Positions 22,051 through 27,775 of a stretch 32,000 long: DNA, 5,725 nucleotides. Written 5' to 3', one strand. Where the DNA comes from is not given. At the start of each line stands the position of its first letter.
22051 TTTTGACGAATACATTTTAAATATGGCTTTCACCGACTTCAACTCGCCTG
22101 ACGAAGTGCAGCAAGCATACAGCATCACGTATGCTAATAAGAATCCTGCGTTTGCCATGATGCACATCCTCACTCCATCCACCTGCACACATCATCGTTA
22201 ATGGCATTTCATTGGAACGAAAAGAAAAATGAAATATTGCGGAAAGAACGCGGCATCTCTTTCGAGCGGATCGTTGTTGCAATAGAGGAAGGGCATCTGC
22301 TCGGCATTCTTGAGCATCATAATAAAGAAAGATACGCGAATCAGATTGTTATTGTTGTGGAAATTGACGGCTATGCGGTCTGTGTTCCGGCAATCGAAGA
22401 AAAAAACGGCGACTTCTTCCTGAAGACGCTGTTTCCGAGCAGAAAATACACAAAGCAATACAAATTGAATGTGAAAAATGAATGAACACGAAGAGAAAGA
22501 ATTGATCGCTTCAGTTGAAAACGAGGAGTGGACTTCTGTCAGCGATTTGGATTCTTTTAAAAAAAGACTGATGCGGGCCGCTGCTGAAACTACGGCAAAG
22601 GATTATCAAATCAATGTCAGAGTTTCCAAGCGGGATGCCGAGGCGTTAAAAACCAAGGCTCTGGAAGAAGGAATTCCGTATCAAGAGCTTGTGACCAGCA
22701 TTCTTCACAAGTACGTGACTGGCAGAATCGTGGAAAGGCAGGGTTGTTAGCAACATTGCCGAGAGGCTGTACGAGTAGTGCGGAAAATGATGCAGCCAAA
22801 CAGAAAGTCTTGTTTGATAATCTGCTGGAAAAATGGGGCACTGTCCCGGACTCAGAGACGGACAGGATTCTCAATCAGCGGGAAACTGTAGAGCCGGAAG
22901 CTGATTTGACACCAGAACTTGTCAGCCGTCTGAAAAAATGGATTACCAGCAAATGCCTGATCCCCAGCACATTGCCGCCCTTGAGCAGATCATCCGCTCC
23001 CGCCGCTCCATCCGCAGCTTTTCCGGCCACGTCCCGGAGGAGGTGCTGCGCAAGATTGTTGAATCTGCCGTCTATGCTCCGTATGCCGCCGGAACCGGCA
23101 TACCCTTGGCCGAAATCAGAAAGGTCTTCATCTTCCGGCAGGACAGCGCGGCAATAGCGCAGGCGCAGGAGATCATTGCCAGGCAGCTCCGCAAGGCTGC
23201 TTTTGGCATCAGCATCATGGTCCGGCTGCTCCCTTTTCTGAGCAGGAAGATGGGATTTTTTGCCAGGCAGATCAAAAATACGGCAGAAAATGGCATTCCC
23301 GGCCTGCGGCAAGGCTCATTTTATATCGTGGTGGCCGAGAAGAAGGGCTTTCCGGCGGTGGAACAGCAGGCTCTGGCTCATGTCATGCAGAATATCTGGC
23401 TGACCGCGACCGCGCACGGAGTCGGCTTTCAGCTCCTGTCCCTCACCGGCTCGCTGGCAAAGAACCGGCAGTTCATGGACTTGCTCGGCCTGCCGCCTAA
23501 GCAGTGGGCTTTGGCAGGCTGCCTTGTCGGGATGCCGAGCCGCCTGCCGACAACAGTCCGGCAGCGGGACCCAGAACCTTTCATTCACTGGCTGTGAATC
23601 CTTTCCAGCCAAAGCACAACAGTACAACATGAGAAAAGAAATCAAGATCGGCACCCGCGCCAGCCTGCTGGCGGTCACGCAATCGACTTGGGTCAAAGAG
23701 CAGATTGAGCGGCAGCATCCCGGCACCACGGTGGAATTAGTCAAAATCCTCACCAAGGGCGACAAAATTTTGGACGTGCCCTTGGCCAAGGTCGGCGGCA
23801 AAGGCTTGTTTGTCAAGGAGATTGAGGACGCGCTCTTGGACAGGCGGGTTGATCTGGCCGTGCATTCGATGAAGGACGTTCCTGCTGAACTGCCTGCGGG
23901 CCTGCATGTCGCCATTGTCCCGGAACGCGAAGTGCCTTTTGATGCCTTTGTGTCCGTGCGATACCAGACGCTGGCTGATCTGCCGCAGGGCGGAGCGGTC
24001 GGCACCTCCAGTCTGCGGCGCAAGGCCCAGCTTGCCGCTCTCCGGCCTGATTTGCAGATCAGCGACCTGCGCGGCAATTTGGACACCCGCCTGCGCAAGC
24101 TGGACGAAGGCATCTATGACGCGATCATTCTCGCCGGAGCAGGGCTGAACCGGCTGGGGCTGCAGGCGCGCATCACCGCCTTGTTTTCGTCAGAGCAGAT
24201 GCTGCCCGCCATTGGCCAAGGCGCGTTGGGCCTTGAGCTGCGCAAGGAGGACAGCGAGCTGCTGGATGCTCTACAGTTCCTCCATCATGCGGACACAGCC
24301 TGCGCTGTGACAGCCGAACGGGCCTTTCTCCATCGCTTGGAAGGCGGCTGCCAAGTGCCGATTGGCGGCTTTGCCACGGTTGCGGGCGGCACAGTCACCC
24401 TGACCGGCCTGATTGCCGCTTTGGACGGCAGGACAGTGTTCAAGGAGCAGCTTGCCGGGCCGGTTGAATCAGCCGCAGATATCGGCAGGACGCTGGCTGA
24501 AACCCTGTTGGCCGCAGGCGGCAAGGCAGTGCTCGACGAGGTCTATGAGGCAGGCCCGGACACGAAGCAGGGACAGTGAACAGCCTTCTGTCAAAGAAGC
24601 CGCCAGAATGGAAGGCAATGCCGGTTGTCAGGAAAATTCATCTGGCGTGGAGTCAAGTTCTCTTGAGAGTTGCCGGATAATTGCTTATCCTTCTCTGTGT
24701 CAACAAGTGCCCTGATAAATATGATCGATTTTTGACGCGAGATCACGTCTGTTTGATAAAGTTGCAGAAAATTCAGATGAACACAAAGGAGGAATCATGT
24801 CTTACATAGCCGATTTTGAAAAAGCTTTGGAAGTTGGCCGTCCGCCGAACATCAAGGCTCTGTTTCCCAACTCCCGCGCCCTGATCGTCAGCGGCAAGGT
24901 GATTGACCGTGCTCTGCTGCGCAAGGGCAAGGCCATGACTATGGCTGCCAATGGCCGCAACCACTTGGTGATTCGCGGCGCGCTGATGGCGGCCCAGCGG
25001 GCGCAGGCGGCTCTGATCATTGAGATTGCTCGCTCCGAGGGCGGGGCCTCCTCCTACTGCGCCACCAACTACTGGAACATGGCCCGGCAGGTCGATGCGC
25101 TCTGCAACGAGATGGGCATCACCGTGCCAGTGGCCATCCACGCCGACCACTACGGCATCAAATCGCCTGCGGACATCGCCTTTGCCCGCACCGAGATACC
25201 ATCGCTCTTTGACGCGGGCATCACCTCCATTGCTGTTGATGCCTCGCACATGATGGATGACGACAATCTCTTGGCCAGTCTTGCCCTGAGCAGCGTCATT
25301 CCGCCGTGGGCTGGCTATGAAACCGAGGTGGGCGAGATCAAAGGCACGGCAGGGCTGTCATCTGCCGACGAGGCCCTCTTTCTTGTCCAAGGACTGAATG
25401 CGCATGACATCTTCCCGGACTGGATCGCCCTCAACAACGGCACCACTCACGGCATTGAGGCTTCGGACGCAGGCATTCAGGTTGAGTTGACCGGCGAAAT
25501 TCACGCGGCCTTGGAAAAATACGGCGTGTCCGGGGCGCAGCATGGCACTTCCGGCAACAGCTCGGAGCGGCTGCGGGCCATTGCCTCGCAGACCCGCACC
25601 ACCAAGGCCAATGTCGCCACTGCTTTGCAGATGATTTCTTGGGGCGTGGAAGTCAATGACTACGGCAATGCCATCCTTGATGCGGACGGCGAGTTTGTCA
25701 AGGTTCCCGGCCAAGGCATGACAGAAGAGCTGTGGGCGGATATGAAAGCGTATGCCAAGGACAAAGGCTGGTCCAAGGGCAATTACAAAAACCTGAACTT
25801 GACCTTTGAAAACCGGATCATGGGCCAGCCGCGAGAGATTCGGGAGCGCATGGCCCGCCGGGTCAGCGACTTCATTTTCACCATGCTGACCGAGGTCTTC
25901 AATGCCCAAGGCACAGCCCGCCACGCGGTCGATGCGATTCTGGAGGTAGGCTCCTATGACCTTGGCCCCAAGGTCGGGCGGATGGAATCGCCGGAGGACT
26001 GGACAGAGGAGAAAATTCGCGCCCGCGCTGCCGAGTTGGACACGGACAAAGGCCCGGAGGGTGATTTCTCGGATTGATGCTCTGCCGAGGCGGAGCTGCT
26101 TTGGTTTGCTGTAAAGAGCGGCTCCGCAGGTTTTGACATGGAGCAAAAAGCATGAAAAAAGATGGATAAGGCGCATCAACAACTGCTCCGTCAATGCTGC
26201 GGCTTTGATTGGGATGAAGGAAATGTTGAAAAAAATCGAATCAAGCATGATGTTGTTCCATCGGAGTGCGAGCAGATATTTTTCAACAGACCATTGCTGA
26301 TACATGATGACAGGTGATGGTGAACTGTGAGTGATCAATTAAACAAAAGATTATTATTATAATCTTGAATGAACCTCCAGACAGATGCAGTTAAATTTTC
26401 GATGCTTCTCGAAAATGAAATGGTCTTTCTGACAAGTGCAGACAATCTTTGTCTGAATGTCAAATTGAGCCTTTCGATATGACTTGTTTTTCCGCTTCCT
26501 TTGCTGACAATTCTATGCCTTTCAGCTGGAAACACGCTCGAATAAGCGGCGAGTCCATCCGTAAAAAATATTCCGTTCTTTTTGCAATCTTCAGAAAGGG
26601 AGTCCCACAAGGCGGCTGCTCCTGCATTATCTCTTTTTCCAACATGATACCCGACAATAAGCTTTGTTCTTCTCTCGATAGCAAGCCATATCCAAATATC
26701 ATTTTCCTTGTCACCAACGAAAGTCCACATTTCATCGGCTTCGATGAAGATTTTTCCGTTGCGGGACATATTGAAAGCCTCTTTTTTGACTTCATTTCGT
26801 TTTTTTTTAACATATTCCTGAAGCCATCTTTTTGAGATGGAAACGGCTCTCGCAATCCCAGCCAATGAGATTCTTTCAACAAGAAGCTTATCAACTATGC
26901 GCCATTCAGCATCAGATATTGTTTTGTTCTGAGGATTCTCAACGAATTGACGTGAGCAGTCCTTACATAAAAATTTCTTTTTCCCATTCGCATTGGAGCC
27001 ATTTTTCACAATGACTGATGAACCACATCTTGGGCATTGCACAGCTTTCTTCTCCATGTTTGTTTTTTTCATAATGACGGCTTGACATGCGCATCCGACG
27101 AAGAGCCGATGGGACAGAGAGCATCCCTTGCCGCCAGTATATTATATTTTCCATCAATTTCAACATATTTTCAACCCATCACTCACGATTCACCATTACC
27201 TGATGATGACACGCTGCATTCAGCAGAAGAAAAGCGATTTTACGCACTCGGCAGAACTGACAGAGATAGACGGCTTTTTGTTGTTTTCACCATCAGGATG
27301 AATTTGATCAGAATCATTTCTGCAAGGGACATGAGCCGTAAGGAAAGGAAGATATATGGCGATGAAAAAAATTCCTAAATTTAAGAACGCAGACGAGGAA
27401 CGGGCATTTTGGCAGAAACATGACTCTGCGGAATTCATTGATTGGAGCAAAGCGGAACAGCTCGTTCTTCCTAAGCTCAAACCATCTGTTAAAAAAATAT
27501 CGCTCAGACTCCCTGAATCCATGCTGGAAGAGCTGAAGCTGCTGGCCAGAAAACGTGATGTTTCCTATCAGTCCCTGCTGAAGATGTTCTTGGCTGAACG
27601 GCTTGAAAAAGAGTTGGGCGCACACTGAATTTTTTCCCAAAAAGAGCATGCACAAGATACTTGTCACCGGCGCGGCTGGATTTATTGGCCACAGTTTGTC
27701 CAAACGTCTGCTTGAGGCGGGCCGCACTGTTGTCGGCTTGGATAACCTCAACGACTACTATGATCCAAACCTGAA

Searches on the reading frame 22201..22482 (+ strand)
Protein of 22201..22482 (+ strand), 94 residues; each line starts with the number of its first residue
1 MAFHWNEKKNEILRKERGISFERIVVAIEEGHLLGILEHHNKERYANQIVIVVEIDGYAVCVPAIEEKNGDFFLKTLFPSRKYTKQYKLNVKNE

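Call 4: search_protein_families(library=pfam, proteins=[window:22201-22482:+], max_evalue=1)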
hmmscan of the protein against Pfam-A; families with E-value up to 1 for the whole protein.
window:22201-22482:+ (94 aa): 2 families
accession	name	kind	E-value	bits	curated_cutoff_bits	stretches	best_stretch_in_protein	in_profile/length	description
PF04365.19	BrnT_toxin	-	0.00023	21.8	34.5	1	5-69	1-63/77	Ribonuclease toxin, BrnT, of type II toxin-antitoxin system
PF18812.6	PBECR3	-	0.037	14.4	30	1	10-82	40-110/115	phage-Barnase-EndoU-ColicinE5/D-RelE like nuclease3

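Call 5: search_protein_families(library=padloc, proteins=[window:22201-22482:+], max_evalue=1)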
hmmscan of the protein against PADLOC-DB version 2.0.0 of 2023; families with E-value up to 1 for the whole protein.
window:22201-22482:+ (94 aa): 0 families

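Call 6: search_protein_families(library=ncbifam, proteins=[window:22201-22482:+], max_evalue=1)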
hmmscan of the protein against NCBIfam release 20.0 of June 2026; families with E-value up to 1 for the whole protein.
window:22201-22482:+ (94 aa): 0 families

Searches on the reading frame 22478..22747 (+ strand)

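Call 4: search_protein_families(library=pfam, proteins=[window:22478-22747:+], max_evalue=1)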
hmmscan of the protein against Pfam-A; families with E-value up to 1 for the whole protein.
window:22478-22747:+ (90 aa): 4 families
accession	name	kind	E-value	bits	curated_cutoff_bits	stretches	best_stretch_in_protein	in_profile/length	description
PF12441.14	CopG_antitoxin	-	2.9e-06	28.4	28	1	4-78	10-78/79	CopG antitoxin of type II toxin-antitoxin system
PF21983.2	NikA-like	-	0.001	19.6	27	1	41-75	3-37/72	Mobilization protein NikA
PF23807.1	RHH_10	-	0.057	14.1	27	1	33-76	12-57/84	Ribbon-helix-helix protein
PF18146.6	CinA_KH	-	0.2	12.2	27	1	29-80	23-71/73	Damage-inducible protein CinA KH domain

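Call 5: search_protein_families(library=padloc, proteins=[window:22478-22747:+], max_evalue=1)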
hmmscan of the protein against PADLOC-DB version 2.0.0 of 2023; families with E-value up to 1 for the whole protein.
window:22478-22747:+ (90 aa): 0 families

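Call 6: search_protein_families(library=ncbifam, proteins=[window:22478-22747:+], max_evalue=1)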
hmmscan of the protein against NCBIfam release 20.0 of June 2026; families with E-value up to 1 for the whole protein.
window:22478-22747:+ (90 aa): 2 families
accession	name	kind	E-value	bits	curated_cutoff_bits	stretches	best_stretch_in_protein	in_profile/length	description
NF047399.1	BrnA_antitoxin_add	equivalog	0.024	14.8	60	1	36-77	26-67/70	type II toxin-antitoxin system BrnA family antitoxin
NF038070.1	LmbU_fam_TF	subfamily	0.055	13.4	125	1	2-77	93-169/171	LmbU family transcriptional regulator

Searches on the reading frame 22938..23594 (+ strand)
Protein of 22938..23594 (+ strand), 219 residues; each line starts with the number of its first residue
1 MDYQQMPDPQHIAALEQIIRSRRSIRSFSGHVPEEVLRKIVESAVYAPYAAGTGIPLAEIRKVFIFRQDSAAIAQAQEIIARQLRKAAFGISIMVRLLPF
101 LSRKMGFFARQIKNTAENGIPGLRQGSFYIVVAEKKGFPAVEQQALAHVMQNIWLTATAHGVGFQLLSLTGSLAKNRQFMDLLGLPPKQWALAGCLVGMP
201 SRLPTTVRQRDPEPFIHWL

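Call 38: search_protein_families(library=pfam, proteins=[window:22938-23594:+], max_evalue=0.01)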
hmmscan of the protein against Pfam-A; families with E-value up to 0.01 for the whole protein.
window:22938-23594:+ (219 aa): 1 family
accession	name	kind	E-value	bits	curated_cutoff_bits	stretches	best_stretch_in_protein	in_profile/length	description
PF00881.29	Nitroreductase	-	2.1e-16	61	23.5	1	19-198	1-166/167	Nitroreductase family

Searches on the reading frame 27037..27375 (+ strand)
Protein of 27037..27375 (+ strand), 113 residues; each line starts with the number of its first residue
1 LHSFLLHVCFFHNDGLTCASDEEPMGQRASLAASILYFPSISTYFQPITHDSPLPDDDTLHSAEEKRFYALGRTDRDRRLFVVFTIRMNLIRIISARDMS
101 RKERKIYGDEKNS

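Call 38: search_protein_families(library=pfam, proteins=[window:27037-27375:+], max_evalue=0.01)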
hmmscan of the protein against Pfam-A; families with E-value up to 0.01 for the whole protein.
window:27037-27375:+ (113 aa): 1 family
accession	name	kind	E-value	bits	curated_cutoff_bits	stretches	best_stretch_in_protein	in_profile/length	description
PF04365.19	BrnT_toxin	-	2.7e-13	50.4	34.5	1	58-103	34-77/77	Ribonuclease toxin, BrnT, of type II toxin-antitoxin system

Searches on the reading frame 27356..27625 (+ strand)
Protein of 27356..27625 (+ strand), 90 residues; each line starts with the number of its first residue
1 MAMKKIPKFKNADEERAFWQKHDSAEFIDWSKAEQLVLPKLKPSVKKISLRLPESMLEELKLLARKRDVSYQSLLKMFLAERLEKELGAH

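Call 38: search_protein_families(library=pfam, proteins=[window:27356-27625:+], max_evalue=0.01)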
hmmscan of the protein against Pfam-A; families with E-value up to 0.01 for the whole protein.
window:27356-27625:+ (90 aa): 2 families
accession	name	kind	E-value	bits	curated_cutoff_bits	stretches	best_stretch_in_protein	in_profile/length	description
PF12441.14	CopG_antitoxin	-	1.5e-31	109.4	28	1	4-81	1-78/79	CopG antitoxin of type II toxin-antitoxin system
PF01402.27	RHH_1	-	0.00068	19.9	20.5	1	48-84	2-38/39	Ribbon-helix-helix protein, copG family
